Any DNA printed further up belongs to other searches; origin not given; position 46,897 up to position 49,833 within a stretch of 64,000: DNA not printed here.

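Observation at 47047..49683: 878-aa fibre-like, sequon-rich protein inside the head module (between capsid and connector genes)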

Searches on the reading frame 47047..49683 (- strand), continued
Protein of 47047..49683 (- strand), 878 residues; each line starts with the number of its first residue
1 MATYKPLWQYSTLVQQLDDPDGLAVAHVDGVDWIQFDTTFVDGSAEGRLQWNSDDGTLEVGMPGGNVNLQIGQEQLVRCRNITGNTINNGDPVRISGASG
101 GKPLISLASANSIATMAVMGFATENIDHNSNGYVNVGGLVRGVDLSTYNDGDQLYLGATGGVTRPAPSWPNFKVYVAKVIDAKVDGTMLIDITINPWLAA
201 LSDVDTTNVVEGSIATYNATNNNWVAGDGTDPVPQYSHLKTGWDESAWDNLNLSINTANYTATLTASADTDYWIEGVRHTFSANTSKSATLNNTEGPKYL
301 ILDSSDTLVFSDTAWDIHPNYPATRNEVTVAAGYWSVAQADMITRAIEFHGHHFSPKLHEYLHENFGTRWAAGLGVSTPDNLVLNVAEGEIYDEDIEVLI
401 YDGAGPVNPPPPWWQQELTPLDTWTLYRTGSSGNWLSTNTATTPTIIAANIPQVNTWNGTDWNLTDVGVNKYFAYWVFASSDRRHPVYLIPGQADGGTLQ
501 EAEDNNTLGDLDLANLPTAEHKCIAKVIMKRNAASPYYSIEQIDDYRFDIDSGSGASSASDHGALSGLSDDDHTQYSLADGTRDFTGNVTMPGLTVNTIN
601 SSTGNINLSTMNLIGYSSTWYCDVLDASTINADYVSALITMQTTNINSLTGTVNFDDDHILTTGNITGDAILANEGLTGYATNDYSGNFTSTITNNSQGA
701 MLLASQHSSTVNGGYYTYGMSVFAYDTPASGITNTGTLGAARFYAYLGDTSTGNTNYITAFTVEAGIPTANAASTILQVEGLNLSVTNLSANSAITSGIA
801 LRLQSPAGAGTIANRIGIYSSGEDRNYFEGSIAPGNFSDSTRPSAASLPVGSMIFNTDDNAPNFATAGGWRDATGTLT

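Call 37: get_annotated_region(hit=H8, flank=9000)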
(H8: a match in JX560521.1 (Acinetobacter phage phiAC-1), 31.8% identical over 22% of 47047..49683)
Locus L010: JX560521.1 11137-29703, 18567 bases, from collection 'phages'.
description: Acinetobacter phage phiAC-1, complete genome.
organism: Acinetobacter phage phiAC-1 (NCBI taxid 1229760)
taxonomy: Viruses; Duplodnaviria; Heunggongvirae; Uroviricota; Caudoviricetes
host: Acinetobacter soli KZ-1; source: sewage water; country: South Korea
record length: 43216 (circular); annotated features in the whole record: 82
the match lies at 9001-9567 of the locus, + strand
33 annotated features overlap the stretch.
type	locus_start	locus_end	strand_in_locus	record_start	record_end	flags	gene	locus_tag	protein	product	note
CDS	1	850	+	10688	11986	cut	-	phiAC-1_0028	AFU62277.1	putative terminase large subunit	-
CDS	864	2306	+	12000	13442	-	-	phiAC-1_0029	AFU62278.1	putative phage head portal protein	-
CDS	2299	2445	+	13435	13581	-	-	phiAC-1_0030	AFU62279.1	hypothetical protein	-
CDS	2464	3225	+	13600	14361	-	-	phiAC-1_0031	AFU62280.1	putative phage head morphogenesis protein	-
CDS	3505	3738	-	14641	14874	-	-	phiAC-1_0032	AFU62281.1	hypothetical protein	-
CDS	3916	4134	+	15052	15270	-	-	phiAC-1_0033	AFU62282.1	hypothetical protein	-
CDS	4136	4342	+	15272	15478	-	-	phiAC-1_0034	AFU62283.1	hypothetical protein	-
CDS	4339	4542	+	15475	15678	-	-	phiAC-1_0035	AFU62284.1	hypothetical protein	-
CDS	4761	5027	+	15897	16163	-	-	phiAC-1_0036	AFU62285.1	hypothetical protein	-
CDS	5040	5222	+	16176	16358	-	-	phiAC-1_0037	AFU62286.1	hypothetical protein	-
CDS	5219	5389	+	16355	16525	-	-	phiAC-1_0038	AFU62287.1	hypothetical protein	-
CDS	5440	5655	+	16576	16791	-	-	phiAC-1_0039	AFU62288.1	hypothetical protein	-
CDS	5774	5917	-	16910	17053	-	-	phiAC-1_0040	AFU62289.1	hypothetical protein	-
CDS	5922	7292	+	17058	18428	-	-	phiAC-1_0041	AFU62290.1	hypothetical protein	-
CDS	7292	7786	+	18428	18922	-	-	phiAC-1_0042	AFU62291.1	hypothetical protein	-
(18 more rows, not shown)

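Call 38: get_annotated_region(hit=H10, flank=9000)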
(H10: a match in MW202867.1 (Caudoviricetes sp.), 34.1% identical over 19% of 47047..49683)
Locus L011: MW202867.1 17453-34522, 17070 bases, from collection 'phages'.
description: Myoviridae sp. isolate ct3Oc712, complete genome.
organism: Caudoviricetes sp. (NCBI taxid 2832643)
taxonomy: Viruses; Duplodnaviria; Heunggongvirae; Uroviricota; Caudoviricetes
host: -; source: Manatee Spring; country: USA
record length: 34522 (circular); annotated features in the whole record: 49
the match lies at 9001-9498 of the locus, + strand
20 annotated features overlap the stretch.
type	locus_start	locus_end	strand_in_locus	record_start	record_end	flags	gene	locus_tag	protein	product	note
CDS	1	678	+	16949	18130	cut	-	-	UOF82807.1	phage terminase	-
CDS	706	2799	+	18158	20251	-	-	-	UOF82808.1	phage P22 like portal protein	-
CDS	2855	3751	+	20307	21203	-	-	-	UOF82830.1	scaffolding protein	-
CDS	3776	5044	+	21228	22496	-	-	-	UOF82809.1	P22 coat protein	-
CDS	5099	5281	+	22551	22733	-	-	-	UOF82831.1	hypothetical protein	-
CDS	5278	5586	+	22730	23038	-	-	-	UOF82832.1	hypothetical protein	-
CDS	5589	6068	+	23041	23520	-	-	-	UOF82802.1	P22 tail accessory factor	-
CDS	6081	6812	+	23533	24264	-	-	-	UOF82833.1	hypothetical protein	-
CDS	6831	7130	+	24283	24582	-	-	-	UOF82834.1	hypothetical protein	-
CDS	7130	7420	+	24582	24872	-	-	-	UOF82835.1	hypothetical protein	-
CDS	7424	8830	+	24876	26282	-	-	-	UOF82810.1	phage stabilization protein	-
CDS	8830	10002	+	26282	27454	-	-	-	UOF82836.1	cerebellin-1 domain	-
CDS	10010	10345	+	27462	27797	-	-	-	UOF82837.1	hypothetical protein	-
CDS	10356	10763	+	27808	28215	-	-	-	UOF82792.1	high potential iron-sulfur protein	-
CDS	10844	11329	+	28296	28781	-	-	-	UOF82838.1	tetracenomycin polyketide synthesis protein polyketide synthesis proteiN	-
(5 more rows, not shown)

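Call 40: find_encoding_contigs(protein=P0078, flank=8000, max_places=1)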
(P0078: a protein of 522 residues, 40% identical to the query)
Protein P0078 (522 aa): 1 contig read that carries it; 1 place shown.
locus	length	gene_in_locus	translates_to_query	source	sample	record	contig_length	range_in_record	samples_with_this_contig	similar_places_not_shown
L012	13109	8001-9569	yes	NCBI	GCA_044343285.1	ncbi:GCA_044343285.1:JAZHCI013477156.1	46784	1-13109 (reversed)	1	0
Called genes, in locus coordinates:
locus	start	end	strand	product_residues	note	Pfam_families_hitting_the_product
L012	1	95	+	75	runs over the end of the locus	-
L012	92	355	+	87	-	-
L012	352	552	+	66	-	-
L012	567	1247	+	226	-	-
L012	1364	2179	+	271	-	-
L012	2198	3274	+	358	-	-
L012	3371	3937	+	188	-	-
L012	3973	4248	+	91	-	-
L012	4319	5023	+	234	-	-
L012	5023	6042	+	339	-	PF21882:Gp53-like_C (weak)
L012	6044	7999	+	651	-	-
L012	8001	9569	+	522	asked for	PF09956:Phage_cement_2 (weak)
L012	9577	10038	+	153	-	PF00583:Acetyltransf_1 (weak)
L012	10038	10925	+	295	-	-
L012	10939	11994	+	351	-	-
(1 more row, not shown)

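Call 41: find_encoding_contigs(protein=P0018, flank=10000, max_places=1)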
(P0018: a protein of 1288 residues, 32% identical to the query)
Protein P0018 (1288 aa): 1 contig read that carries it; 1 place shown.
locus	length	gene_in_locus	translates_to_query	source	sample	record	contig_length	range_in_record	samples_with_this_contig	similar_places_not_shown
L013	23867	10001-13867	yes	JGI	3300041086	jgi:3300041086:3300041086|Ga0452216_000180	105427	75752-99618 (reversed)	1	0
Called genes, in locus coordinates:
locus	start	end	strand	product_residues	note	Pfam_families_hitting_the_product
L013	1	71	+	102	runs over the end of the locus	-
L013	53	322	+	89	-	-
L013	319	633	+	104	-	-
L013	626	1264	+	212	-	PF02945:Endonuclease_7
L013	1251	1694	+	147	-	-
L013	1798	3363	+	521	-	PF05876:GpA_ATPase, PF20454:GpA_nuclease (weak)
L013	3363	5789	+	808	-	PF02945:Endonuclease_7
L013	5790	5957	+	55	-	-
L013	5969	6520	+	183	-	PF20557:DnaT_2 (weak)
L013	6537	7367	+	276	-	-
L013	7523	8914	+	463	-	-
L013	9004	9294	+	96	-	-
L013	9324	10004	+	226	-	-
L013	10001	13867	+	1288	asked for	-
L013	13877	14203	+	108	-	-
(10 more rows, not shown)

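Call 50: search_solved_structures(query=A1, max_evalue=10, show_alignments=0)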
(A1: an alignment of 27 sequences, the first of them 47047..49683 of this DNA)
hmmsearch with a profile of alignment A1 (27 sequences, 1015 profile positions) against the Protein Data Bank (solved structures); distinct sequences matched with E-value up to 10: 1.
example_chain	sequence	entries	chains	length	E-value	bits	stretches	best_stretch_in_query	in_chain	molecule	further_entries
8fan_B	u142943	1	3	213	0.11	14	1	574-692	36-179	Ky15.1 Antibody, light chain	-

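Call 51: search_protein_families(library=phrogs, alignment_id=A1, max_evalue=0.01)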
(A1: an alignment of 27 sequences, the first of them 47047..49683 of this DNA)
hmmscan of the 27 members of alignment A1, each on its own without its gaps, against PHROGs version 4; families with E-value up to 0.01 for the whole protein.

A. member 1, window:47047-49683:- (878 aa): 0 families

B. families by the number of members that match (of 27 scanned): 45 families (the first 25 are shown)
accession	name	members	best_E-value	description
phrog_4302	-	2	2.2e-05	-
phrog_5240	-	1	4.5e-42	tail fiber protein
phrog_11541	-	1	2.3e-27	-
phrog_17240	-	1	3.8e-24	-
phrog_4636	-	1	6.2e-23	tail spike protein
phrog_6002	-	1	4.9e-22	virion structural protein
phrog_23837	-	1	6.6e-21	virion structural protein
phrog_115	-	1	4.9e-20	minor head protein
phrog_38470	-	1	4.8e-19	-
phrog_32934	-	1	1.1e-18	-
phrog_4728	-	1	1.5e-16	head morphogenesis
phrog_2841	-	1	4.3e-15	minor head protein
phrog_595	-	1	5.3e-14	head maturation protease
phrog_2468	-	1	3.9e-12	head morphogenesis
phrog_241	-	1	1.6e-11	head morphogenesis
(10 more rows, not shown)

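Call 57: find_related_loci(query=window:47047-49683:-, collection=viral_contigs, flank=10000)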
Query window:47047-49683:- (878 aa) in viral_contigs; peptide patterns used: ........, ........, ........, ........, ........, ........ (x = any residue, [..] = any of these).
6 stretches matched a pattern; 3 encode a relative of the query (tblastn E <= 1e-3); 3 distinct loci.
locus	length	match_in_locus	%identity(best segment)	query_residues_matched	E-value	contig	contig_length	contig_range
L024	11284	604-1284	40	560-875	1e-14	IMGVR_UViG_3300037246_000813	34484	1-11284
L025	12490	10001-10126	62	837-878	6e-11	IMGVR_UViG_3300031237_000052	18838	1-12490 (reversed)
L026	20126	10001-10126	52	837-878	5e-8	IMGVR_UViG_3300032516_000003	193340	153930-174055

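Call 92: find_encoding_contigs(protein=P0001, flank=1000, max_places=3)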
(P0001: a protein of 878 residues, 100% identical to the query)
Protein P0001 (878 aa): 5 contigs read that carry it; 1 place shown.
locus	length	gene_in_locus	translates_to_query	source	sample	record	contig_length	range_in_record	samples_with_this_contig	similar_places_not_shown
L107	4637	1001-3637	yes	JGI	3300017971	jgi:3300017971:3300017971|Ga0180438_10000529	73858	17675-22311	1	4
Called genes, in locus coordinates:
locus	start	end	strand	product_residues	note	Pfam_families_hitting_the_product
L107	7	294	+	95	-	-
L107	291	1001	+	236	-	-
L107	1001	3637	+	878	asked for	-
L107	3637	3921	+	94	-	-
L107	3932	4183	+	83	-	-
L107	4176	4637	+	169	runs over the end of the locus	-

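Call 97: search_protein_families(library=phrogs, proteins=[P0002, P0003, P0004, P0006, P0007, P0014, P0018, P0022], max_evalue=0.001)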
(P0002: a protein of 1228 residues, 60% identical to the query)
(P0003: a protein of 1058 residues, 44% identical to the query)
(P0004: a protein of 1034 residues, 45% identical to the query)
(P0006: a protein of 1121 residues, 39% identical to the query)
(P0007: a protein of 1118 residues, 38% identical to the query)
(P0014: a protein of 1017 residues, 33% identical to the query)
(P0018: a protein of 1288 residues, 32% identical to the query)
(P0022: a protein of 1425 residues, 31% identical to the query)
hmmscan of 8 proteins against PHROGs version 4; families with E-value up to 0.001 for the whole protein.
P0002 (1228 aa): 1 family
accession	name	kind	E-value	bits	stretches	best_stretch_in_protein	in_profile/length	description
phrog_4577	-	tail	0.00025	21.3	1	802-856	119-172/340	tail protein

P0003 (1058 aa): 0 families

P0004 (1034 aa): 0 families

P0006 (1121 aa): 0 families

P0007 (1118 aa): 0 families

P0014 (1017 aa): 0 families

P0018 (1288 aa): 0 families

P0022 (1425 aa): 0 families
